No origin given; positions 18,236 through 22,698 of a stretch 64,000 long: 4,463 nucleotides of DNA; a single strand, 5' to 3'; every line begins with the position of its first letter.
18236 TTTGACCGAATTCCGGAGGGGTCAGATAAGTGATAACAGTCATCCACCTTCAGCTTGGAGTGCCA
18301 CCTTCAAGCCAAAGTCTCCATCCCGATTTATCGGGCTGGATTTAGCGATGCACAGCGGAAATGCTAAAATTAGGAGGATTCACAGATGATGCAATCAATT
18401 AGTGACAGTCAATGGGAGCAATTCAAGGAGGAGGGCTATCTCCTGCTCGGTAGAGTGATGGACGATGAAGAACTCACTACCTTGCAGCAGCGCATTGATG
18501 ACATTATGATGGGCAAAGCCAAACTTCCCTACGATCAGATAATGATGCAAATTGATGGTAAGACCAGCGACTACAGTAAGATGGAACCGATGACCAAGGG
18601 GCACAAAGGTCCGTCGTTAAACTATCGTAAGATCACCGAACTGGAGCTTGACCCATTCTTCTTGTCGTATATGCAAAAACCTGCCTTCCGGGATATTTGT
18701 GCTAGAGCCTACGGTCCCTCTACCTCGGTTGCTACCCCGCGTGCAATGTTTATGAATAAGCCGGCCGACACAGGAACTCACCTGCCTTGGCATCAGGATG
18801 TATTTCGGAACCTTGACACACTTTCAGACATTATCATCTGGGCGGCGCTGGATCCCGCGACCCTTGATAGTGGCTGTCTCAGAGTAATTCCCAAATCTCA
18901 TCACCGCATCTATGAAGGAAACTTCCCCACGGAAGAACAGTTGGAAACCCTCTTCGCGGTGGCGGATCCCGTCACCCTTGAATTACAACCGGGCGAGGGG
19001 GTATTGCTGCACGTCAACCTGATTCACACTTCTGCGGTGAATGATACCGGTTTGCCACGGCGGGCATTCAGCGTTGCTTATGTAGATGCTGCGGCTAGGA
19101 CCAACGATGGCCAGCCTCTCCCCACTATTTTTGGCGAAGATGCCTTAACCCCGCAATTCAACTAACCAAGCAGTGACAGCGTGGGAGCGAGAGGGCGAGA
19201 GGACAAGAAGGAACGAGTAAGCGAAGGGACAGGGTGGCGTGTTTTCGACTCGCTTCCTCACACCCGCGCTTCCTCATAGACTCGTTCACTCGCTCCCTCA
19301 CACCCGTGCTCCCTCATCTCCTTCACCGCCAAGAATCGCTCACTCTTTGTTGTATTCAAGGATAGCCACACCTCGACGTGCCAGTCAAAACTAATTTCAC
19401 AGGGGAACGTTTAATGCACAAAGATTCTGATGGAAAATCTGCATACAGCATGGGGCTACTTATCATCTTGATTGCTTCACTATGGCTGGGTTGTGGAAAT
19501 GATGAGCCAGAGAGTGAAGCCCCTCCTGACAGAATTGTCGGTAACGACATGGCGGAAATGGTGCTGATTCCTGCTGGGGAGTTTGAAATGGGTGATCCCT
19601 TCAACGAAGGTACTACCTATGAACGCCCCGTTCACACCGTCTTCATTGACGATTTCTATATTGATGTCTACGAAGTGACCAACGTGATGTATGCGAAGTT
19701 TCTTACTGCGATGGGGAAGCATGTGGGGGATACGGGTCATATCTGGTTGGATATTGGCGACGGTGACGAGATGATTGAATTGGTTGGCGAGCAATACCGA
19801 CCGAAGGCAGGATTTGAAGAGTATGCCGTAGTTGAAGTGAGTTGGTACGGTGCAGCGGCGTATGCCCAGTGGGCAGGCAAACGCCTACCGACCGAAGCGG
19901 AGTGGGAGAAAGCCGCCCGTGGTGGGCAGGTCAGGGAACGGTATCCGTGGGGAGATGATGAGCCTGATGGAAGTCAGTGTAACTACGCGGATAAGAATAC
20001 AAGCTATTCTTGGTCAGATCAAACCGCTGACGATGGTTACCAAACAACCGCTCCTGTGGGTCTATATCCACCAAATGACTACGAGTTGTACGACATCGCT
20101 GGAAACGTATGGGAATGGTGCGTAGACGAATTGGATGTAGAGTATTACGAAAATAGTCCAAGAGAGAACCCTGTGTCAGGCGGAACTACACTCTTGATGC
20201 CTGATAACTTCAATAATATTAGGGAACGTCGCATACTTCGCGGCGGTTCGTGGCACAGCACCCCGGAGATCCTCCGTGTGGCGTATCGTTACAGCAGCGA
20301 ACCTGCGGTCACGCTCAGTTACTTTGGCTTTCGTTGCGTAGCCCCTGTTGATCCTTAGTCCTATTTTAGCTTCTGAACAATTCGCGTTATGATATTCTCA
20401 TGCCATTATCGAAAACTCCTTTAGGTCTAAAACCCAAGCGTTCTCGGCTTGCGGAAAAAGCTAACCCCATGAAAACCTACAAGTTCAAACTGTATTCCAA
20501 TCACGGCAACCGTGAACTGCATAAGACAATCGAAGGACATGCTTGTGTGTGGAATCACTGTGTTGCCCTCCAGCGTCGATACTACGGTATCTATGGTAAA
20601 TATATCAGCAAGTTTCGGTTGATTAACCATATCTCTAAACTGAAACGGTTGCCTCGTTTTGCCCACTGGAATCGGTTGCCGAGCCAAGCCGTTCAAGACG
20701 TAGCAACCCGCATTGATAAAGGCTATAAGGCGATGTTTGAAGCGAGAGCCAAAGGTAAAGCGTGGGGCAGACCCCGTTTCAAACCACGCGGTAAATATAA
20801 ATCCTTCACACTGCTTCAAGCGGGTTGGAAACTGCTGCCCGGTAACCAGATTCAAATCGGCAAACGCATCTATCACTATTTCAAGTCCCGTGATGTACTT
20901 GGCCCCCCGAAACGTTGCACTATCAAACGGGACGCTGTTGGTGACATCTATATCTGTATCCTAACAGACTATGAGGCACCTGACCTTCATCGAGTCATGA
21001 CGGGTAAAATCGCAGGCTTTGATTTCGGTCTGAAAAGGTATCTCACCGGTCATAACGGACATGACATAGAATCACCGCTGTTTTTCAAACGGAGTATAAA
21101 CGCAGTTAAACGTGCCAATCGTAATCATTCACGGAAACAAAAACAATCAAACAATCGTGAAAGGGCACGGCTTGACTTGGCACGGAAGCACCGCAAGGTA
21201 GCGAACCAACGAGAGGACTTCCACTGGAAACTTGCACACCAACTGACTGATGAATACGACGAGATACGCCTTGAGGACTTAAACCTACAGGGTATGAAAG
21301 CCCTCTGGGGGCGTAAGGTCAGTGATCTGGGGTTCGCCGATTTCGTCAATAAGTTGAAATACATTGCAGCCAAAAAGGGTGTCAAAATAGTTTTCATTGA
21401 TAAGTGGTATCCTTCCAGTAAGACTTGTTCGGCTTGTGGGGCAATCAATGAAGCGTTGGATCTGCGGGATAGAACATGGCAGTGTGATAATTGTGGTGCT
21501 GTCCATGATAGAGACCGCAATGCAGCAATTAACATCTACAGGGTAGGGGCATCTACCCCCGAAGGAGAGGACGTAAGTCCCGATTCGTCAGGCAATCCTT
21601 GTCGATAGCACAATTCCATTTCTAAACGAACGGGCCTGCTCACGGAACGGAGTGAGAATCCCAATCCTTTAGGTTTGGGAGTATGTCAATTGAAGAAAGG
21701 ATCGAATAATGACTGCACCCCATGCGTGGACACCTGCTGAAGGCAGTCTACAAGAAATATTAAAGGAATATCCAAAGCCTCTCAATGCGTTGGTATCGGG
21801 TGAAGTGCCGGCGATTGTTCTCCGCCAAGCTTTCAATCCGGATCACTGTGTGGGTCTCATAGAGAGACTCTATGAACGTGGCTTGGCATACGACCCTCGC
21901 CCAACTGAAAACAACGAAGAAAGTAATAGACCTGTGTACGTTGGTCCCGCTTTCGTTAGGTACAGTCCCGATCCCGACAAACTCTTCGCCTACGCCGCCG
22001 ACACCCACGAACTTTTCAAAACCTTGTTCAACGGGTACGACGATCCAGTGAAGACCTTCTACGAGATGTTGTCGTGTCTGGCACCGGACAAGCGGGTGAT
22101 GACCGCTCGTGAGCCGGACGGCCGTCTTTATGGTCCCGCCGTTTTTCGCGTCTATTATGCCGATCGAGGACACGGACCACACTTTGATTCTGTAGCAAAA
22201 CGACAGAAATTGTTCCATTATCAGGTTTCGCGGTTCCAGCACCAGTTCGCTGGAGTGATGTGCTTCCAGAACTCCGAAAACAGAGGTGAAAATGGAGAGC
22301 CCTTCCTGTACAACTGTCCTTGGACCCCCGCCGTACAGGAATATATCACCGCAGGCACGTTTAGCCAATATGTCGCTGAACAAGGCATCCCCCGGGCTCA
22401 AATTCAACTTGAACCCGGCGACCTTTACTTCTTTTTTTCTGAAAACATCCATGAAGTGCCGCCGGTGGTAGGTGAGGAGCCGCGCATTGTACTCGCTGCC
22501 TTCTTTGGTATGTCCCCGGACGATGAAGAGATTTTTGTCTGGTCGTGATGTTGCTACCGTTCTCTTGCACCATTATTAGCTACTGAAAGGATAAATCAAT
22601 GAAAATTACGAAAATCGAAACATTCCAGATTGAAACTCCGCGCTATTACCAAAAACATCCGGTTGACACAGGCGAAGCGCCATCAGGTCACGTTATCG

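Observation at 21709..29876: Oxygenase, enolase-superfamily enzyme and three tandem membrane paralogues form a third, larger version of the module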

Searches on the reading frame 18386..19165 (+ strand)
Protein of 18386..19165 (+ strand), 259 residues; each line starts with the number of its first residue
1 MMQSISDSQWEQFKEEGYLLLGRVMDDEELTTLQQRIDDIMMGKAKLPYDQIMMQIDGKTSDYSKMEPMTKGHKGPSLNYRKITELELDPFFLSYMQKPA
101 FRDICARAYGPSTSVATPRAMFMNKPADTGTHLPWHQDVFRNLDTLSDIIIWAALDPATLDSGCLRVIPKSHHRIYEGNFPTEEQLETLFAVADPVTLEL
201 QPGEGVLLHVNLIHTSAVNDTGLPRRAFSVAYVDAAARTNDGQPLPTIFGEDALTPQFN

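Call 4: search_protein_families(library=pfam, proteins=[window:18386-19165:+], max_evalue=0.01)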
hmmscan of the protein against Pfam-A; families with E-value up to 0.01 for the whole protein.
window:18386-19165:+ (259 aa): 1 family
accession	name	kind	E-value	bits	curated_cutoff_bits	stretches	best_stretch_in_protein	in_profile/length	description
PF05721.19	PhyH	-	2.1e-24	87.5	22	1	13-227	1-213/213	Phytanoyl-CoA dioxygenase (PhyH)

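Call 38: search_protein_families(library=ncbifam, proteins=[window:18386-19165:+], max_evalue=0.001)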
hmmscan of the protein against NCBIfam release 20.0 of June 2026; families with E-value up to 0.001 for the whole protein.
window:18386-19165:+ (259 aa): 3 families
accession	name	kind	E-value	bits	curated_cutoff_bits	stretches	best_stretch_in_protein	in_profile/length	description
TIGR01762.1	chlorin-enz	subfamily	1.3e-06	28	226.3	0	126-176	100-161/288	chlorinating enzyme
NF052437.1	MPhHdxlPhnYGIM8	equivalog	4.8e-05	22.9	500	0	146-234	127-215/260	methylphosphonate hydroxylase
TIGR02408.1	ectoine_ThpD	equivalog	0.00038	19.9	336.5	0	4-44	16-56/277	ectoine hydroxylase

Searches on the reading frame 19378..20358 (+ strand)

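Call 4: search_protein_families(library=pfam, proteins=[window:19378-20358:+], max_evalue=0.01)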
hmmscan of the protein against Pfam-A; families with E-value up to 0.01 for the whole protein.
window:19378-20358:+ (326 aa): 1 family
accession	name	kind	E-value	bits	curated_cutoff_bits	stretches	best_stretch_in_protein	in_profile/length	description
PF03781.23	FGE-sulfatase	-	7.4e-63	213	23.3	1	59-321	3-254/255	Sulfatase-modifying factor enzyme 1-like domain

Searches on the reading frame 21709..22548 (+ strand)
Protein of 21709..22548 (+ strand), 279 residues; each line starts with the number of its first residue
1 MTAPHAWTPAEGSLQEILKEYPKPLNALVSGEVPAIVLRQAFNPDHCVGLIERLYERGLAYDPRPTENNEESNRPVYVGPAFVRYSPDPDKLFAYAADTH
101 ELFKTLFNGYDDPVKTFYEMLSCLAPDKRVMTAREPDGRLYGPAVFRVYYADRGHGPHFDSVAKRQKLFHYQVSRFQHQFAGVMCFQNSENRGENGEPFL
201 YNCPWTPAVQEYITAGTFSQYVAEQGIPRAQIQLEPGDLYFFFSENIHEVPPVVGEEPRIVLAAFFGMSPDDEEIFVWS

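Call 4: search_protein_families(library=pfam, proteins=[window:21709-22548:+], max_evalue=0.01)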
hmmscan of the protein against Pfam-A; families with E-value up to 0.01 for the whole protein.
window:21709-22548:+ (279 aa): 2 families
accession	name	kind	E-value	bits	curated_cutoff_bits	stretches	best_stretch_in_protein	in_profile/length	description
PF22814.2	WelO5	-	1.5e-23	84.2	27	1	18-279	9-277/277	Carrier-protein-independent halogenase WelO5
PF13640.12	2OG-FeII_Oxy_3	-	9.9e-05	23.7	27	1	149-266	6-97/98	2OG-Fe(II) oxygenase superfamily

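Call 8: search_solved_structures(query=window:21709-22548:+, max_evalue=1, show_alignments=2)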
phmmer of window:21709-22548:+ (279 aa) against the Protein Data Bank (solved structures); distinct sequences matched with E-value up to 1: 12.
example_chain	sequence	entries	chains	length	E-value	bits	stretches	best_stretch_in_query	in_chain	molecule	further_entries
5iqu_A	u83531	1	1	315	3.2e-09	40.1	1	18-279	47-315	WelO5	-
8aut_A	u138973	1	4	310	3.3e-09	40.1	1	18-279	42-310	Oxidoreductase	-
8acv_A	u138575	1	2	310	3.6e-09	40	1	18-279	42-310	Oxidoreductase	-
5j4r_A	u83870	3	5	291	1.3e-08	38.1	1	18-279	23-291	WelO5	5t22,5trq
5iqs_A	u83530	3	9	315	1.7e-08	37.7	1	18-279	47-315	WelO5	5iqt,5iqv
6gem_A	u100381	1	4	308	2e-08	37.5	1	18-279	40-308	Oxidoreductase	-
3w20_A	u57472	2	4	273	0.29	14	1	143-251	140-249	Putative uncharacterized protein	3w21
7ogg_Q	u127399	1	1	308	0.38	13.6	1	110-194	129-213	DNA repair protein KRE29,DNA repair protein KRE29,DNA repair protein KRE29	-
8i4x_D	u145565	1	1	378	0.54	13.1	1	110-194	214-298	Nse6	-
7yqh_D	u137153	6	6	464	0.73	12.7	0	111-194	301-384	DNA repair protein KRE29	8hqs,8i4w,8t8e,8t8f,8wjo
7vgl_A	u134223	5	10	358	0.85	12.5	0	118-247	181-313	CmnC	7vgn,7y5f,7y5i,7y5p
6cf1_A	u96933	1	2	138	0.95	12.3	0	155-217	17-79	Antitoxin HigA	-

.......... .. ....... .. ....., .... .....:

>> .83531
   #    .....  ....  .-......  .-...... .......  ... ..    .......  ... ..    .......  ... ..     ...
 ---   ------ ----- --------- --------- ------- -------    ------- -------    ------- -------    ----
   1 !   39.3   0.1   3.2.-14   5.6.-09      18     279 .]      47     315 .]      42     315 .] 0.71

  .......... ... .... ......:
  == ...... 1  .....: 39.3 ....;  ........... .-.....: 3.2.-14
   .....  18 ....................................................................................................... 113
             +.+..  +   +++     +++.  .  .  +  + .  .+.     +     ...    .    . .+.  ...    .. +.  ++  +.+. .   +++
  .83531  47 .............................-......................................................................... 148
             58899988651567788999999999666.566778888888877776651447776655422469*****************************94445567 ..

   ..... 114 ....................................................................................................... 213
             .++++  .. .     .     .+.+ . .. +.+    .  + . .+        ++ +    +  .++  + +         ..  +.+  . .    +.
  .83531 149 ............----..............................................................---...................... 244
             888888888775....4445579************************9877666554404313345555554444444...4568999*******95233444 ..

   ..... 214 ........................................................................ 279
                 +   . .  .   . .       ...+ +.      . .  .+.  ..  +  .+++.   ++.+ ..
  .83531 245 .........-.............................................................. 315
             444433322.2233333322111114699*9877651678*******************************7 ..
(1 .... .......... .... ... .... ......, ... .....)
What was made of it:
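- On WelO5-type Fe/2OG halogenases: Solved WelO5 and Wi-WelO15 chains match at E about 3e-9 (call 8).
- Closest known: WelO5 / AmbO5 / Wi-WelO15 carrier-protein-independent Fe/2OG halogenases. Same: Both His ligands and the 2OG-binding Arg align (call 8).
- Closest known: WelO5 / AmbO5 / Wi-WelO15 carrier-protein-independent Fe/2OG halogenases. Different: The halogenase hallmark is absent: Asp160 occupies the position of Gly166, as in the engineered HVD entry 5IQU (call 8).
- Tried and rejected: Considered and rejected, because the protein has HxD rather than HxG (call 8).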

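Call 38: search_protein_families(library=ncbifam, proteins=[window:21709-22548:+], max_evalue=0.001)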
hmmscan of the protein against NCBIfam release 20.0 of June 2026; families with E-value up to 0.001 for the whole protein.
window:21709-22548:+ (279 aa): 0 families
